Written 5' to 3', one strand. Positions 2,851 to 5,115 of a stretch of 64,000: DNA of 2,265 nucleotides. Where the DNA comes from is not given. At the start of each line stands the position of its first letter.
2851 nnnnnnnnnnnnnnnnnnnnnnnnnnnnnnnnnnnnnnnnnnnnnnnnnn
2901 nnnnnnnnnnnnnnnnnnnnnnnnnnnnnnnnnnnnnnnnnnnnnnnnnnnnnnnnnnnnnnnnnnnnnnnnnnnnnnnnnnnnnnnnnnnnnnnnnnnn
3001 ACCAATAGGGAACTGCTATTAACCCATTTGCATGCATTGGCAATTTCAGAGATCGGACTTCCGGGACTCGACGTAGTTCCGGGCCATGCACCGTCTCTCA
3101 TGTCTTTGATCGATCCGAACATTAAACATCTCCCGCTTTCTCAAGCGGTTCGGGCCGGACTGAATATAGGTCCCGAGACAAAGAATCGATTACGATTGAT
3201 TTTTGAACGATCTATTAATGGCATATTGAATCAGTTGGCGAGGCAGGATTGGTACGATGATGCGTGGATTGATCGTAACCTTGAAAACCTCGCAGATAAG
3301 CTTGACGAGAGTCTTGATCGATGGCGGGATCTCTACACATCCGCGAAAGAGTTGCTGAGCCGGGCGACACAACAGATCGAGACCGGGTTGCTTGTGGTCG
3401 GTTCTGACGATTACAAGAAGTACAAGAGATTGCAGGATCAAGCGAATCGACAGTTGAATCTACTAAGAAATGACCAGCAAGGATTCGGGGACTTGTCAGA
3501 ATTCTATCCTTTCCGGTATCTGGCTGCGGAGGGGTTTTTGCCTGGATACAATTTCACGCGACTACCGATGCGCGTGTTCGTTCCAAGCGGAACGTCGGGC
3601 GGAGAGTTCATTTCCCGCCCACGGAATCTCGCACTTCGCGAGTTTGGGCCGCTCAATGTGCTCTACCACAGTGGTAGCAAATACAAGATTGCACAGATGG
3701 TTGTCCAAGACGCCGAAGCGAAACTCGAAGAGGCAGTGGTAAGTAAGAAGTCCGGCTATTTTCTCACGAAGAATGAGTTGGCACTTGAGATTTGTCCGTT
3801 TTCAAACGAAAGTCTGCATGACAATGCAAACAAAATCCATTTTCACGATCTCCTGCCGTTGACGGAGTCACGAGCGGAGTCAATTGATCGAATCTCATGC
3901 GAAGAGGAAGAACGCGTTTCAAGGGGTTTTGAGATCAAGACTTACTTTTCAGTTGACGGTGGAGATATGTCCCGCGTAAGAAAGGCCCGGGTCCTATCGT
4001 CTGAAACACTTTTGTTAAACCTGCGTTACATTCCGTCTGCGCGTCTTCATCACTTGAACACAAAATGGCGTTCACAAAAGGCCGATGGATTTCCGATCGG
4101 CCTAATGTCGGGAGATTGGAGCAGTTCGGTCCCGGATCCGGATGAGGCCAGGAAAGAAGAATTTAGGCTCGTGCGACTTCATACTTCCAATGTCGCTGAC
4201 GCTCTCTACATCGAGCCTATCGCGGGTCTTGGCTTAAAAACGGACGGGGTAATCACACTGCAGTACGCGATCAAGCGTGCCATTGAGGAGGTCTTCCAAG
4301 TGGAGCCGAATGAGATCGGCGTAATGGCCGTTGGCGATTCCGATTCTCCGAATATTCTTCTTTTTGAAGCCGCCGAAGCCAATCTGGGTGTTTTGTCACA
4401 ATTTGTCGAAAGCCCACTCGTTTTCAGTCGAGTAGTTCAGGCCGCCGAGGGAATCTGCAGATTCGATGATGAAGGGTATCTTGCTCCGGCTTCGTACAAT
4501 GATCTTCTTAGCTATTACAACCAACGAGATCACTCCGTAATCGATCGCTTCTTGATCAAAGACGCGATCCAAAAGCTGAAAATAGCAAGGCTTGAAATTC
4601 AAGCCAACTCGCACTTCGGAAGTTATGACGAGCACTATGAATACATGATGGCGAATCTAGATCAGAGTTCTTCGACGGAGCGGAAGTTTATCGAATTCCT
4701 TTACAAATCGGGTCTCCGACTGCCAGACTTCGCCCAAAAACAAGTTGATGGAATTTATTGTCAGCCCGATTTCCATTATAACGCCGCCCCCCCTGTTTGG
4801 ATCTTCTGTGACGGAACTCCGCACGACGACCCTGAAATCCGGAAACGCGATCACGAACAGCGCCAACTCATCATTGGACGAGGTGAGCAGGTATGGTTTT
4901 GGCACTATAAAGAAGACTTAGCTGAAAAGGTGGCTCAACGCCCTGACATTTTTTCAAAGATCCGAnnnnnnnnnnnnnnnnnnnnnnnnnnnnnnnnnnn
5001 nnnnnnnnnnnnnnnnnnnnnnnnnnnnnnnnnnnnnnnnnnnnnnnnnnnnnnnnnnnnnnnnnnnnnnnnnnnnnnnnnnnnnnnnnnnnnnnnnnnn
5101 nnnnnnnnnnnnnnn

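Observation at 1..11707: DISARM class-1-like core with a nuclease fused to the DrmA-like helicase and no DrmB/DrmC downstream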

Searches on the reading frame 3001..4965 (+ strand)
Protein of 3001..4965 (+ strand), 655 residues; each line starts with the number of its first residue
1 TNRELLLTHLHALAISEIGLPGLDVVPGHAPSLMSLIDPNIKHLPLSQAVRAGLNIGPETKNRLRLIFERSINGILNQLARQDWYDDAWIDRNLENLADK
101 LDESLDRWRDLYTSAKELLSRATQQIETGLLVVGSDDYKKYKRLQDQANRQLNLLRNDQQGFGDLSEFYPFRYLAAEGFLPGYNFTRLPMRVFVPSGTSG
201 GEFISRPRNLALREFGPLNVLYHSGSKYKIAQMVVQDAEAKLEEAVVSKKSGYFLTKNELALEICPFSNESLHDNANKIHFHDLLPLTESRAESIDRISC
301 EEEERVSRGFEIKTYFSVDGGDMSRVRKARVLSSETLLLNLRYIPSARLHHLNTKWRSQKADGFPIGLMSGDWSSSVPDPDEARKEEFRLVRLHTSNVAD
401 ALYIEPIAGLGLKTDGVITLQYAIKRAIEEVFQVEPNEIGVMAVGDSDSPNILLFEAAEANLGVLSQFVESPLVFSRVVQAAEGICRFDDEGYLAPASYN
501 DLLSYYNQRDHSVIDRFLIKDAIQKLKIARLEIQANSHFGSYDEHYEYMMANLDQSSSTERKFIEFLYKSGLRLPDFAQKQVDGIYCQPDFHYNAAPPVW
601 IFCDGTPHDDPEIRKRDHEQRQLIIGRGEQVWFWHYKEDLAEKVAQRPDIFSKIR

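Call 20: search_protein_families(library=pfam, proteins=[window:3001-4965:+], max_evalue=10)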
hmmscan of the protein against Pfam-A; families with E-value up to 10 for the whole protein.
window:3001-4965:+ (655 aa): 2 families
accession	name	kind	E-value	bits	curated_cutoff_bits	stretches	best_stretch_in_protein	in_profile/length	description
PF09369.15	MZB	-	0.00066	20.8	24.2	1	420-486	1-69/80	MrfA Zn-binding domain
PF07209.17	DUF1415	-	0.079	13.2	26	1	109-170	47-108/171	Protein of unknown function (DUF1415)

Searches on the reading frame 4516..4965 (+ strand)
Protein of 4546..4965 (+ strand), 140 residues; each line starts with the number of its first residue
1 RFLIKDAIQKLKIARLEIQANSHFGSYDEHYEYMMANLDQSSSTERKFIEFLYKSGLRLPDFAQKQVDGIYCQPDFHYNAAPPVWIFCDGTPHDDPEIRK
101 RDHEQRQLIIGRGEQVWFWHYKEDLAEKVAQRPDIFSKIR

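Call 20: search_protein_families(library=pfam, proteins=[window:4585-4965:+], max_evalue=10)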
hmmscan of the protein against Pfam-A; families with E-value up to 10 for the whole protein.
seq(127 aa): 3 families
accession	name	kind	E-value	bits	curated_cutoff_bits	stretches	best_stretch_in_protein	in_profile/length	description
PF22587.1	DNApolII_insertion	-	0.06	13.8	27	1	44-60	28-44/61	DNA polymerase II, insertion domain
PF17995.8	GH101_N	-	0.2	11.7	25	1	87-115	74-102/180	Endo-alpha-N-acetylgalactosaminidase N-terminal domain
PF00589.27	Phage_integrase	-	0.22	11.7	27.1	1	16-55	6-47/172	Phage integrase family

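Call 35: search_protein_representatives(protein=window:4546-4965:+)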
Query: 140 residues. Proteins with E-value up to 0.001 (for the whole library): 470; up to 1e-10: 205; up to 1e-30: 30. The best 150 are listed.
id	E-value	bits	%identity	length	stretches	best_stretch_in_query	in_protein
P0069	2.3e-59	215.8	69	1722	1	1-140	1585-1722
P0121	6.0e-53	195.0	61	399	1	1-140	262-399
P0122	1.4e-50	187.3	58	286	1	1-140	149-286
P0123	7.8e-48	178.4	56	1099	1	1-140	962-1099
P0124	9.6e-45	168.4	56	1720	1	1-140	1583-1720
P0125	2.4e-44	167.1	53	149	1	4-140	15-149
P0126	8.9e-43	162.0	50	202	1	1-139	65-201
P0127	1.6e-42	161.2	51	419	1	1-140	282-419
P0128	7.8e-42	158.9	66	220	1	35-140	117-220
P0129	2.5e-41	157.3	51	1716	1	1-140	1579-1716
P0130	5.0e-39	149.8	52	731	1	1-139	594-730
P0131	7.4e-39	149.3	49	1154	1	1-140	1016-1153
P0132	1.0e-37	145.6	50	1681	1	1-140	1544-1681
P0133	2.9e-37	144.1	51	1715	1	1-140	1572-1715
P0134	4.6e-36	140.2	48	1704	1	1-140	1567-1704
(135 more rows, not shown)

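Call 47: predict_structure(alignment_id=A1)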
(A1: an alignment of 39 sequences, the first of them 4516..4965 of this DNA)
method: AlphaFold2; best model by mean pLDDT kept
length: 150 residues; sequences in the alignment: 39
mean_pLDDT: 92.2   pTM: 0.77
mean pLDDT of the five models: 92.2, 91.6, 91.4, 90.9, 90.4
residues with pLDDT >= 90: 113; 70-90: 27; 50-70: 10; < 50: 0
segments of 3 or more residues with pLDDT < 50: none
pLDDT, mean of each block of 10 residues (from residue 1): 74 88 68 87 97 98 97 97 97 97 96 98 98 98 93
secondary structure, 60 per line:
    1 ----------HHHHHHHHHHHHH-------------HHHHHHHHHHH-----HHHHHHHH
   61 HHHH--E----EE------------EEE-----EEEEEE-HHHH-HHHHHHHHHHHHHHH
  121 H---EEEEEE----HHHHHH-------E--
elements in order: H11-23 H37-47 H53-64 E86-88 E94-99 H101-104 H106-121 E125-130 H135-140

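Call 49: fold_search(model_id=the predicted structure, library=pdb)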
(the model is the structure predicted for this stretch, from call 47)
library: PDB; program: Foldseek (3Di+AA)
matches with E <= 10: 519; with E <= 0.001: 0
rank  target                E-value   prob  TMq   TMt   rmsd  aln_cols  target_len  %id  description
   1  3bm3_B                1.9e-02  0.84  0.39  0.25  17.0       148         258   16  Restriction endonuclease PspGI-substrate DNA complex (released 2008-09-16)
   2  3bm3_A                2.3e-02  0.82  0.39  0.25  17.1       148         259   16  Restriction endonuclease PspGI-substrate DNA complex (released 2008-09-16)
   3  2wcz_A                3.9e-02  0.75  0.32  0.37   5.2        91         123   18  1.6A resolution structure of Archaeoglobus fulgidus Hjc, a Holliday junction resolvase from an archaeal hyperthermophi (released 2009-03-24)
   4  2wcw_C                4.5e-02  0.72  0.30  0.35   5.2        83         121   19  1.6A resolution structure of Archaeoglobus fulgidus Hjc, a Holliday junction resolvase from an archaeal hyperthermophi (released 2009-03-24)
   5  9g6k_Lc               4.8e-02  0.66  0.38  0.15  19.7       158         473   14  LSU structure derived from the LSU sample of the mitoribosome from T. gondii. (released 2024-12-11)
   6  2wiw_B                7.1e-02  0.66  0.32  0.37   5.2        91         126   18  Crystal structures of Holliday junction resolvases from Archaeoglobus fulgidus bound to DNA substrate (released 2009-05-26)
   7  2wiz_A                7.1e-02  0.63  0.32  0.36   5.2        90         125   16  Crystal structures of Holliday junction resolvases from Archaeoglobus fulgidus bound to DNA substrate (released 2009-05-26)
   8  3r3p_B                9.3e-02  0.94  0.43  0.61   3.9        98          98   16  Homing Endonuclease I-Bth0305I Catalytic Domain (released 2011-10-05)
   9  2wcw_D                1.2e-01  0.60  0.33  0.37   5.0        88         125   18  1.6A resolution structure of Archaeoglobus fulgidus Hjc, a Holliday junction resolvase from an archaeal hyperthermophi (released 2009-03-24)
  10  4qbn_A                2.0e-01  0.47  0.33  0.46   5.1        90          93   13  VRR_NUC domain (released 2014-09-10)
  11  2vld_A                2.0e-01  0.23  0.29  0.21  12.8       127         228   12  crystal structure of a repair endonuclease from Pyrococcus abyssi (released 2009-05-19)
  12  2vld_B                2.2e-01  0.33  0.30  0.22  12.2       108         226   12  crystal structure of a repair endonuclease from Pyrococcus abyssi (released 2009-05-19)
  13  1f1z_A                2.3e-01  0.20  0.28  0.18  15.4       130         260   14  TNSA, a catalytic component of the TN7 transposition system (released 2000-06-28)
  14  3dnx                  3.0e-01  0.33  0.29  0.29   5.6        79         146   14  SPO1766 protein of unknown function from Silicibacter pomeroyi. (released 2008-09-02)
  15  5opt_Q                3.0e-01  0.09  0.18  0.15  20.2       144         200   11  Structure of KSRP in context of Trypanosoma cruzi 40S (released 2017-11-15)
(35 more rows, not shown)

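Call 51: search_solved_structures(query=A1, max_evalue=10, show_alignments=3)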
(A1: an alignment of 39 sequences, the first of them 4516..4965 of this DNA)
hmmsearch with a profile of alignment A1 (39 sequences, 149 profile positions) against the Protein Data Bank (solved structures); distinct sequences matched with E-value up to 10: 1.
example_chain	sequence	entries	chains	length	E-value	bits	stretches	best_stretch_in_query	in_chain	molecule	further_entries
2jif_A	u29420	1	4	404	0.5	13.6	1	19-68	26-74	SHORT/BRANCHED CHAIN SPECIFIC ACYL-COA DEHYDROGENASE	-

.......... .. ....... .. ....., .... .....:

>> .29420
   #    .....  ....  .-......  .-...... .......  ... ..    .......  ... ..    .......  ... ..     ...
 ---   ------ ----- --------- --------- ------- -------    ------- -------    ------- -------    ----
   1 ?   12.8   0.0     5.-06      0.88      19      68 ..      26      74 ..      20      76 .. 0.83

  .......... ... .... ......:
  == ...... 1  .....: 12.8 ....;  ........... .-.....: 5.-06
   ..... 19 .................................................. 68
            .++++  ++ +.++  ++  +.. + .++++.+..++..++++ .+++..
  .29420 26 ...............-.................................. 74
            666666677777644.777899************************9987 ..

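Call 52: search_protein_families(library=pfam, alignment_id=A1, max_evalue=1)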
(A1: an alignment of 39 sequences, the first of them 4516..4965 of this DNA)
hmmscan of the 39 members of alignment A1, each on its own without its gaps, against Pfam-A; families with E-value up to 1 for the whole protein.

A. member 1, window:4516-4965:+ (150 aa): 2 families
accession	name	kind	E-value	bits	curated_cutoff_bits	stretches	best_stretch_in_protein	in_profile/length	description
PF22587.1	DNApolII_insertion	-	0.072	13.5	27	1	67-83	28-44/61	DNA polymerase II, insertion domain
PF17995.8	GH101_N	-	0.25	11.4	25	1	110-138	74-102/180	Endo-alpha-N-acetylgalactosaminidase N-terminal domain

B. families by the number of members that match (of 39 scanned): 20 families
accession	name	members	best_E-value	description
PF04480.18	DUF559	18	8.1e-05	Protein of unknown function (DUF559)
PF18741.7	MTES_1575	11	0.0026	REase_MTES_1575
PF09755.14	DUF2046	1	0.0046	Uncharacterized conserved protein H4 (DUF2046)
PF14680.12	FANCI_HD2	1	0.0061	FANCI helical domain 2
PF16203.11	ERCC3_RAD25_C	1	0.023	ERCC3/RAD25/XPB C-terminal helicase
PF02847.23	MA3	1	0.028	MA3 domain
PF03852.21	Vsr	1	0.03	DNA mismatch endonuclease Vsr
PF00687.26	Ribosomal_L1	1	0.042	Ribosomal protein L1p/L10e family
PF21965.2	SAMP2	1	0.052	Small archaeal modifier protein 2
PF22180.2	RH3_dom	1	0.054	RH3 domain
PF22587.1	DNApolII_insertion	1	0.072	DNA polymerase II, insertion domain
PF23289.1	Spectrin_5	1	0.09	Guanine nucleotide exchange factor DBS-like, spectrin-like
PF10881.14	DUF2726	1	0.11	Protein of unknown function (DUF2726)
PF17297.7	PEPCK_N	1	0.14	Phosphoenolpyruvate carboxykinase N-terminal domain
PF07748.19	Glyco_hydro_38C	1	0.15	Glycosyl hydrolases family 38 C-terminal domain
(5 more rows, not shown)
